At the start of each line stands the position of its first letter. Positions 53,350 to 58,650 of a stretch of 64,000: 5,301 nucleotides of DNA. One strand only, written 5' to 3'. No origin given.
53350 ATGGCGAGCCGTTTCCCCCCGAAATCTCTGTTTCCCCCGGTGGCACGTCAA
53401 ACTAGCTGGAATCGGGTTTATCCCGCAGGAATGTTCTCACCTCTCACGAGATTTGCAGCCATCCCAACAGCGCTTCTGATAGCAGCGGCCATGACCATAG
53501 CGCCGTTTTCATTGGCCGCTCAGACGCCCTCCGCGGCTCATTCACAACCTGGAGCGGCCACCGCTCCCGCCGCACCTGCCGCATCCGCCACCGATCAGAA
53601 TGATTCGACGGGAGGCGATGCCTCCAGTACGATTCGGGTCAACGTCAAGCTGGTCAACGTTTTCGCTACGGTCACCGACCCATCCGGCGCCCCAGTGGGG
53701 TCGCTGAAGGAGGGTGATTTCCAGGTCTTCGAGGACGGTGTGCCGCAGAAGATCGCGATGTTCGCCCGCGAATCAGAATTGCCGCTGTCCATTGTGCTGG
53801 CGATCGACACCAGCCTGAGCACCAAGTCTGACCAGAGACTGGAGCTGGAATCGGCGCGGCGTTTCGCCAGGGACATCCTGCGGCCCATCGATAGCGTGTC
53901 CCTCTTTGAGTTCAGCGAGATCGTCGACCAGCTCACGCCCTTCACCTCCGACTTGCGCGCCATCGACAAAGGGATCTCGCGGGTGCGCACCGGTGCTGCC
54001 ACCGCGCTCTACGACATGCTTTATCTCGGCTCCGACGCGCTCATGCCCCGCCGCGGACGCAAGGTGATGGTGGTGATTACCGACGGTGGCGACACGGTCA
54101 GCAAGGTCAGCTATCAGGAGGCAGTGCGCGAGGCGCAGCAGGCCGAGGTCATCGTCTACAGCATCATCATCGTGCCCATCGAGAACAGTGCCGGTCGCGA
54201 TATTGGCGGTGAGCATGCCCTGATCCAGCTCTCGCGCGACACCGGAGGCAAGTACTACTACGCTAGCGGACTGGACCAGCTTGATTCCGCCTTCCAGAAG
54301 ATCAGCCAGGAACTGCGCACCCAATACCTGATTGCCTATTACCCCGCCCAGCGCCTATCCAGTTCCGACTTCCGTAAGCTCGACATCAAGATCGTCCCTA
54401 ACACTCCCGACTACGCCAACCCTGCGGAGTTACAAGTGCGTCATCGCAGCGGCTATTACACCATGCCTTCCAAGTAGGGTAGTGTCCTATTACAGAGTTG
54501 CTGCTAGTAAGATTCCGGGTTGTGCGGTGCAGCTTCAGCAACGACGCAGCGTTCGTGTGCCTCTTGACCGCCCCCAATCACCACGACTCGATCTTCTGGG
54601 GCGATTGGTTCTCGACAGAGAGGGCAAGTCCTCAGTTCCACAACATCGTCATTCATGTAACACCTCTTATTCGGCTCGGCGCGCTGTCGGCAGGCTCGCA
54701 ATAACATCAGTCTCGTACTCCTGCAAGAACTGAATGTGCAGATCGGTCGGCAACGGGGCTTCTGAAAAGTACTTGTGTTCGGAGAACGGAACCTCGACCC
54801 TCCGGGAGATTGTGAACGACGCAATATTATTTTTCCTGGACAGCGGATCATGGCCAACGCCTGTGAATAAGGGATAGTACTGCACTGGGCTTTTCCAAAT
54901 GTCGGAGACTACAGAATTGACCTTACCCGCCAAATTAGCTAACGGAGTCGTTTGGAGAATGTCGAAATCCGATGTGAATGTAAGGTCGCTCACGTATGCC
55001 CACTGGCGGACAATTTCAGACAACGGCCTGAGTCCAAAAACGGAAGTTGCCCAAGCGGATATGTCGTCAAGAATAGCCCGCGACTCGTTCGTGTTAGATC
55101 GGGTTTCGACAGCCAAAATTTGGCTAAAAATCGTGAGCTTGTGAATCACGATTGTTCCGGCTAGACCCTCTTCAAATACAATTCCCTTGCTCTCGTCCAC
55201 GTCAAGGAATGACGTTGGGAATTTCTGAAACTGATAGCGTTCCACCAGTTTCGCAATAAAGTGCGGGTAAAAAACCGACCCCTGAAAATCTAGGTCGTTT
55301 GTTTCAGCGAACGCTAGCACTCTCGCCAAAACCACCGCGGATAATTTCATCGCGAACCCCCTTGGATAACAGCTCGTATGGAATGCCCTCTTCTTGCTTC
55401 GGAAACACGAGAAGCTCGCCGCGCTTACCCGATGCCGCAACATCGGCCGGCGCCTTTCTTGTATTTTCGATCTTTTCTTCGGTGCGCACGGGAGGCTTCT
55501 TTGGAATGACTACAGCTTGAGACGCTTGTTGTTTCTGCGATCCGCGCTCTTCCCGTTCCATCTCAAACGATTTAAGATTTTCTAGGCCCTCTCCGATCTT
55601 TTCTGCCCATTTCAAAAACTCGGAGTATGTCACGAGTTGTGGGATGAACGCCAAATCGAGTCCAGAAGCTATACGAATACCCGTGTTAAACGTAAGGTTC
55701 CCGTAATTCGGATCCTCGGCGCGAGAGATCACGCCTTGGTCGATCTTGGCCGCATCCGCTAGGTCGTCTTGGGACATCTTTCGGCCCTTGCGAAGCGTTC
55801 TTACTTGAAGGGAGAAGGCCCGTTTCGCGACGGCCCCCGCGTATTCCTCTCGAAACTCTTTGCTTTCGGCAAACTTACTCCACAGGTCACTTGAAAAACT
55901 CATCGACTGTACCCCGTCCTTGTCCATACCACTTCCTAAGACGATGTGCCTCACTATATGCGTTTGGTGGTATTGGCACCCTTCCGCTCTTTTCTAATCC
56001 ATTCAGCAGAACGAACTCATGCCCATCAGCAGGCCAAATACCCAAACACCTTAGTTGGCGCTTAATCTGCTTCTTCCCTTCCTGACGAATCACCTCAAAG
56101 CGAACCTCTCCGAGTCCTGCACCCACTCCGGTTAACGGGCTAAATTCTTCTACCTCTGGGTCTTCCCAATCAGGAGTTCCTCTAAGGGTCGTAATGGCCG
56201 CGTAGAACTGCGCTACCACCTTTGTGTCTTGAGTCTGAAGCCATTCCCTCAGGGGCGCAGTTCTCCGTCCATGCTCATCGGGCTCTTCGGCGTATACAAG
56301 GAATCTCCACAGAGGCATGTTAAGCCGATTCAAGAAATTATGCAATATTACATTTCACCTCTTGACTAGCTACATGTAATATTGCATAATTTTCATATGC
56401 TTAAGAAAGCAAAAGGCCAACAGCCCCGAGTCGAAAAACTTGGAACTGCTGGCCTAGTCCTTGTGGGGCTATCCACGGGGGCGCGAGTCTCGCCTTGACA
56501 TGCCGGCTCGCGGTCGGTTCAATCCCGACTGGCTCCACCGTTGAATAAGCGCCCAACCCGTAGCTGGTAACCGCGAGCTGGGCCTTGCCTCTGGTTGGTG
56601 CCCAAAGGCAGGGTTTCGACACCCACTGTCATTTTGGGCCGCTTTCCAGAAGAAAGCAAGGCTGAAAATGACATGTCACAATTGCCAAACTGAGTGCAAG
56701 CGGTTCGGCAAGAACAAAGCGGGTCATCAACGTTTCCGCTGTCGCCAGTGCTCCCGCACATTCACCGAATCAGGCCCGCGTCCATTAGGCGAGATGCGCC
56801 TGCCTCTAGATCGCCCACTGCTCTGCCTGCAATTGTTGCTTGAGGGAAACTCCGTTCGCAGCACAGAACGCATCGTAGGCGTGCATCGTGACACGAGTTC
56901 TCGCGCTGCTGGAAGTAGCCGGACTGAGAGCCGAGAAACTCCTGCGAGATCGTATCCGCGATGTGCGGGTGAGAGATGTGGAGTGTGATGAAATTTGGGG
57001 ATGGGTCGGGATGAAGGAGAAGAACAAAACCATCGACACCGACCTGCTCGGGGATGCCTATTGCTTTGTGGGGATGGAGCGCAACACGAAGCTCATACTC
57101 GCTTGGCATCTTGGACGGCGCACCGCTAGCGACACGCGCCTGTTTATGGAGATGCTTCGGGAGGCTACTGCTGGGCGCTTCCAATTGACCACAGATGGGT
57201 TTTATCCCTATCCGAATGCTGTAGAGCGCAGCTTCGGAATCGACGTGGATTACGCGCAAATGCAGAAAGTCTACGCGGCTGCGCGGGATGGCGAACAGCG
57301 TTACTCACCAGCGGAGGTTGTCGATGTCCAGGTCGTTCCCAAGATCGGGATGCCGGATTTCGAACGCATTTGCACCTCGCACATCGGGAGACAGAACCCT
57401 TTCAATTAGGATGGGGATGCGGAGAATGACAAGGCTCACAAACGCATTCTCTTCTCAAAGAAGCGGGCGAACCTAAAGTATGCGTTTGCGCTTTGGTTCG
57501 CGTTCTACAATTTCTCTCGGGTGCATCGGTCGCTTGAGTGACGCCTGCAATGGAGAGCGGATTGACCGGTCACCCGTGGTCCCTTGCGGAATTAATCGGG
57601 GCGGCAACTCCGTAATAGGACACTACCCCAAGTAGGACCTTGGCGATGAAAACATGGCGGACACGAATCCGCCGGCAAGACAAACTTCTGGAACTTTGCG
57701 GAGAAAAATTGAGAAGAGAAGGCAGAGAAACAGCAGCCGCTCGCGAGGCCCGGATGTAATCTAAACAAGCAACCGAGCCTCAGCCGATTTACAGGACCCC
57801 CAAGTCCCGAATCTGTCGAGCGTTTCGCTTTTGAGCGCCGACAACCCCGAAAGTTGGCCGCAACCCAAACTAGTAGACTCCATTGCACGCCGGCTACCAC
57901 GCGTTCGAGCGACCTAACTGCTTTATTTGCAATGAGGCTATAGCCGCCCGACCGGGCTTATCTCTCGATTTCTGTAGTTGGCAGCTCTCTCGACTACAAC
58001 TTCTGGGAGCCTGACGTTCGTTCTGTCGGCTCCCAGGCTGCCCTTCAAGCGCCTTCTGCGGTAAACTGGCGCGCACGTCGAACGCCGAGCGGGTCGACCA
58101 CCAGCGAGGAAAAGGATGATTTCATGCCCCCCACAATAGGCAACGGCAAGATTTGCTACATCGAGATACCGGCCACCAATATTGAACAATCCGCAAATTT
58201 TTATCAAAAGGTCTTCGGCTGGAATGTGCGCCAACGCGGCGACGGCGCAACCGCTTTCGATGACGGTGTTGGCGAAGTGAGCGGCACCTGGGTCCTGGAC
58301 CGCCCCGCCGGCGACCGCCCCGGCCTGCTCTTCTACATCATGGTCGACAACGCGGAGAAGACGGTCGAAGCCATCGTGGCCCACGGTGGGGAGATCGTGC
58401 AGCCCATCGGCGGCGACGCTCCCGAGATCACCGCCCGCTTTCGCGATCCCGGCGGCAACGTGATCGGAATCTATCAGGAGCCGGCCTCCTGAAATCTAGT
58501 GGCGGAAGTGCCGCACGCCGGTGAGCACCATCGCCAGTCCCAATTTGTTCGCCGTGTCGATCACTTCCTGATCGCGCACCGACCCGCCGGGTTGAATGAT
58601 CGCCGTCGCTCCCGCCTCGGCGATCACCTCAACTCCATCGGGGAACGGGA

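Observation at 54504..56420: Four-gene toxin-antitoxin-like cassette with two unassignable extra genes, carried as transposon cargo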

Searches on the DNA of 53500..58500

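Call 9: search_rna_families(source=window, start=53500, end=58500, threshold=evalue, max_evalue=1, show_alignments=2)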
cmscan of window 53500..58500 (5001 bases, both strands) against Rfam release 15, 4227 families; matches with E-value up to 1: 1.
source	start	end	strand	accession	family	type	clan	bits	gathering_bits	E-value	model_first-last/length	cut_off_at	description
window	56336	56391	+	RF04134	MIR7504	Gene; miRNA;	-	24.3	83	0.61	1-124/124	no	MIR7504 microRNA precursor family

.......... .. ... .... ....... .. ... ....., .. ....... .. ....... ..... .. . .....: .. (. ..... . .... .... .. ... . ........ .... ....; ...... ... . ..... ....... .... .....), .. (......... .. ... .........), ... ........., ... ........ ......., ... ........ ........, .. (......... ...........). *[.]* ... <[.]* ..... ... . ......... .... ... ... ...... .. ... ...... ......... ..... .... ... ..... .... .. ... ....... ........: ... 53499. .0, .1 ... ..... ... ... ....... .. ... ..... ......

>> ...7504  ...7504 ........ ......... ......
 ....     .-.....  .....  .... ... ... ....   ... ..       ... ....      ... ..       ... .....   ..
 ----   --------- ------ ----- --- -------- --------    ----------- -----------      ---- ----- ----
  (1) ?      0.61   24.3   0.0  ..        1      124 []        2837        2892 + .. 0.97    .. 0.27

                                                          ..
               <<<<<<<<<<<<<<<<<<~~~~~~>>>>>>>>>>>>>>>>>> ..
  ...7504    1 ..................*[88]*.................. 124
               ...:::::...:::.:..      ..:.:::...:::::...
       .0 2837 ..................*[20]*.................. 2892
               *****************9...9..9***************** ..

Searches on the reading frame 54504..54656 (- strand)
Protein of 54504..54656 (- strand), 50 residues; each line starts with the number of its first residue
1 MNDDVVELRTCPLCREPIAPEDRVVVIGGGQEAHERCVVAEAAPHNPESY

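Call 5: search_protein_families(library=pfam, proteins=[window:54504-54656:-], max_evalue=1)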
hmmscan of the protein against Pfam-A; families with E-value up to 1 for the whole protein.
window:54504-54656:- (50 aa): 4 families
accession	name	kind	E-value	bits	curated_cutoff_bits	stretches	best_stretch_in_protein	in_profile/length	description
PF10367.15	zf-Vps39_C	-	0.042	13.9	24.7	1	6-38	7-38/41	Vacuolar sorting protein 39 C-terminal zinc finger domain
PF23145.1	Zf_2nd_IFT121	-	0.046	13.8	25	1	3-18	29-44/45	IFT121, second zinc finger domain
PF14446.12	Prok-RING_1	-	0.064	13.6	29.1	1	10-27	6-23/54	Prokaryotic RING finger family 1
PF24805.1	EIF3I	-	0.11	12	200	1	11-36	230-255/324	EIF3I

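Call 6: search_protein_families(library=ncbifam, proteins=[window:54504-54656:-], max_evalue=1)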
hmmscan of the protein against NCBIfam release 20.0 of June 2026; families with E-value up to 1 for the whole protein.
window:54504-54656:- (50 aa): 1 family
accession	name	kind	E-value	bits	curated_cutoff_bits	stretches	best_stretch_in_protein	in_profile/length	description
TIGR01292.1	TRX_reduct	equivalog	0.13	11.1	343.45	1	10-38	130-158/300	thioredoxin-disulfide reductase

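Call 7: search_protein_families(library=padloc, proteins=[window:54504-54656:-], max_evalue=1)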
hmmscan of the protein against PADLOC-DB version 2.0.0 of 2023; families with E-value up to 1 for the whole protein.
window:54504-54656:- (50 aa): 0 families

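Call 8: search_protein_families(library=phrogs, proteins=[window:54504-54656:-], max_evalue=1)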
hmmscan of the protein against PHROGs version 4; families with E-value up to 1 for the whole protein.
window:54504-54656:- (50 aa): 4 families
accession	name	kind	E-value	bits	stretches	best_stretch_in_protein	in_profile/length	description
phrog_6397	-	DNA, RNA and nucleotide metabolism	0.0014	18.3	1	12-42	144-175/473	ribonucleotide reductase large subunit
phrog_1581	-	unknown function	0.018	15.9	1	10-45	106-141/176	-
phrog_11679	-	unknown function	0.032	15.3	1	7-39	3-35/78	-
phrog_35624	-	unknown function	0.23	12.1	1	22-45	2-25/210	-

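Call 38: find_encoding_contigs(protein=window:54504-54656:-, flank=6000, max_places=6)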
Protein window:54504-54656:- (50 aa): no gene with exactly this product is on record in the collection.

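Call 41: find_homologous_proteins(query=window:54504-54656:-, max_evalue=10)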
Query window:54504-54656:- (50 aa): 1 proteins with E <= 10 among 1 candidates.
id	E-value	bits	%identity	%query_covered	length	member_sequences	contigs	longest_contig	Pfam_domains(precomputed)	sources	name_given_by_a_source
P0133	3.0e-26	107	100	100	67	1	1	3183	-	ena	-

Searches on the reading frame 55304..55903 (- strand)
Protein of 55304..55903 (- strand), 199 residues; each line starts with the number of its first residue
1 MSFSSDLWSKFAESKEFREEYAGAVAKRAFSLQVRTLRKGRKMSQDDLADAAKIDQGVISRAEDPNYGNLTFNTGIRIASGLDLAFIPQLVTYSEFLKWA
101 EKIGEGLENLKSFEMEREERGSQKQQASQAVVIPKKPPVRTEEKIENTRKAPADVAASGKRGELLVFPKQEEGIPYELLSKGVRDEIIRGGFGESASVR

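Call 5: search_protein_families(library=pfam, proteins=[window:55304-55903:-], max_evalue=1)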
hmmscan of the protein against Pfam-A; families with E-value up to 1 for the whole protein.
window:55304-55903:- (199 aa): 5 families
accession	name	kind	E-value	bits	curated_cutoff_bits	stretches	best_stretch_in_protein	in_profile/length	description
PF01381.28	HTH_3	-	0.00021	21.7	23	1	34-63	1-30/55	Helix-turn-helix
PF12844.13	HTH_19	-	0.00022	21.5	30.2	1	34-79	4-48/64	Helix-turn-helix domain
PF13560.12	HTH_31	-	0.0081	16.9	27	1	30-63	2-35/64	Helix-turn-helix domain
PF13413.12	HTH_25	-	0.015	15.5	24.6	1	35-70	3-38/62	Helix-turn-helix domain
PF03586.18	Herpes_UL36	-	0.019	14.8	23.2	1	43-171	108-226/251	Herpesvirus UL36 tegument protein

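Call 6: search_protein_families(library=ncbifam, proteins=[window:55304-55903:-], max_evalue=1)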
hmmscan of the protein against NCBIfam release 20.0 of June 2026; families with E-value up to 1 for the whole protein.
window:55304-55903:- (199 aa): 4 families
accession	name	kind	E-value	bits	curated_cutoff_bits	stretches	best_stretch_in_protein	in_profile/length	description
TIGR03070.1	couple_hipB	subfamily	0.00053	19.9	71.65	1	29-64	2-37/58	type II toxin-antitoxin system Y4mF family antitoxin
NF041951.1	phage_RstR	subfamily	0.02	15.2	80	1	30-82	3-54/108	RstR family transcriptional repressor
TIGR00270.2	TIGR00270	equivalog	0.026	14.4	110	1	29-64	75-110/159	multiprotein bridging factor aMBF1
NF006015.0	PRK08154.1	subfamily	0.039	13.1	204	1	28-113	29-113/314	anaerobic benzoate catabolism transcriptional regulator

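Call 7: search_protein_families(library=padloc, proteins=[window:55304-55903:-], max_evalue=1)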
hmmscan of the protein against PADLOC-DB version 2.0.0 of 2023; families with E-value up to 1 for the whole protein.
window:55304-55903:- (199 aa): 5 families
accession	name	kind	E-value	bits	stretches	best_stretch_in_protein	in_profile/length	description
PDLC03665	Control_protein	-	0.0012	17.1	1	27-83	6-62/77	control protein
PDLC04142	capH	-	0.002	17.2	1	33-83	10-59/103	capH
PDLC02926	HTH_VI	-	0.0038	15.5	1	34-64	6-36/92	-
PDLC03668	Control_protein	-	0.0051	15.3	1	31-84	10-62/79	control protein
PDLC03536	REase_II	-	0.016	12.8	1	33-87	14-67/237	Type II restriction enzyme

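Call 8: search_protein_families(library=phrogs, proteins=[window:55304-55903:-], max_evalue=1)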
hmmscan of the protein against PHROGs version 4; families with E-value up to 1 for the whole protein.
window:55304-55903:- (199 aa): 13 families
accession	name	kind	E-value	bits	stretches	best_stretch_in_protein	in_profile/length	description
phrog_1373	-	transcription regulation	2.1e-05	25.6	1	10-95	43-128/166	transcriptional regulator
phrog_3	-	transcription regulation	6.8e-05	23.8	1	27-131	86-184/430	transcriptional repressor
phrog_7241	-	transcription regulation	0.00018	22.5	1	33-83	65-114/122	transcriptional regulator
phrog_5823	-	transcription regulation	0.00041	20.6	1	32-93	9-69/404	transcriptional regulator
phrog_7126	-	DNA, RNA and nucleotide metabolism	0.0022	18.9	1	38-128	26-116/120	HTH DNA binding protein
phrog_35195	-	unknown function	0.025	15.2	1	33-84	6-57/159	-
phrog_2104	-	unknown function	0.034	15.4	1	28-63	37-73/103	-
phrog_8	-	transcription regulation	0.074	13.5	1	31-63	78-110/346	transcriptional regulator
phrog_2328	-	transcription regulation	0.13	13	1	27-64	13-50/128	transcriptional repressor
phrog_14117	-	head and packaging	0.14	13.8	1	100-160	53-107/133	virion structural protein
phrog_29047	-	unknown function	0.15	12.9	1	36-86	98-149/159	-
phrog_4836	-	transcription regulation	0.18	12.4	1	12-64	56-110/194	CII-like regulator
phrog_2339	-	DNA, RNA and nucleotide metabolism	0.23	12.5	1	21-61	17-57/98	HTH DNA binding protein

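Call 101: search_solved_structures(query=A9, max_evalue=1, show_alignments=1)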
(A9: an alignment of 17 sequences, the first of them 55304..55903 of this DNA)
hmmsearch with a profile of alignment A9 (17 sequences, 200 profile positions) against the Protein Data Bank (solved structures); distinct sequences matched with E-value up to 1: 65 (the best 60 are shown).
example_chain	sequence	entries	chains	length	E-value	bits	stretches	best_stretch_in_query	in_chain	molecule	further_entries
4yg1_A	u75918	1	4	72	1.5e-08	38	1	29-85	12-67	Antitoxin HipB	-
7ewc_A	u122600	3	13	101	1.5e-08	38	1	31-83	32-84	Putative antitoxin HigA2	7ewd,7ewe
4yg4_A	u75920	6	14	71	1.7e-08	37.8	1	30-85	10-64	Antitoxin HipB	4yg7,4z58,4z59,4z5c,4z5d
2wiu_B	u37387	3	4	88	2.5e-08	37.2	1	29-85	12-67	HTH-TYPE TRANSCRIPTIONAL REGULATOR HIPB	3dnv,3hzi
5k98_B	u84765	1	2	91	2.8e-08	37.1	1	29-85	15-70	Antitoxin HipB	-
4z5h_A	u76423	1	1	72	3e-08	37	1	29-85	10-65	Antitoxin HipB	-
3kxa_A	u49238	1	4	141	5.5e-08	36.1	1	36-85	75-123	Putative uncharacterized protein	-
9xz9_A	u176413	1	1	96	1.1e-07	35.1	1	26-84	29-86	Quorum sensing controller protein QseC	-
3g5g_A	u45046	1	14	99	1.8e-07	34.5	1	18-90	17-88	Regulatory protein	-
4ia8_A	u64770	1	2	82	1.8e-07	34.4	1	22-90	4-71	Regulatory protein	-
4f8d_A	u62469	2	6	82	3.1e-07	33.7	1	22-90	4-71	Regulatory protein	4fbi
3fya_A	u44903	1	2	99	3.3e-07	33.6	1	18-90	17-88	Regulatory protein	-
4fn3_A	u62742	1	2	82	3.6e-07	33.5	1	22-90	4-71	Regulatory protein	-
3clc_A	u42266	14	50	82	3.9e-07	33.4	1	22-90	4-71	Regulatory protein | R-M CONTROLLER PROTEIN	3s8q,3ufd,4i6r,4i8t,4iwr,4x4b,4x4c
4i6u_A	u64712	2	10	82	4e-07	33.3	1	22-90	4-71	Regulatory protein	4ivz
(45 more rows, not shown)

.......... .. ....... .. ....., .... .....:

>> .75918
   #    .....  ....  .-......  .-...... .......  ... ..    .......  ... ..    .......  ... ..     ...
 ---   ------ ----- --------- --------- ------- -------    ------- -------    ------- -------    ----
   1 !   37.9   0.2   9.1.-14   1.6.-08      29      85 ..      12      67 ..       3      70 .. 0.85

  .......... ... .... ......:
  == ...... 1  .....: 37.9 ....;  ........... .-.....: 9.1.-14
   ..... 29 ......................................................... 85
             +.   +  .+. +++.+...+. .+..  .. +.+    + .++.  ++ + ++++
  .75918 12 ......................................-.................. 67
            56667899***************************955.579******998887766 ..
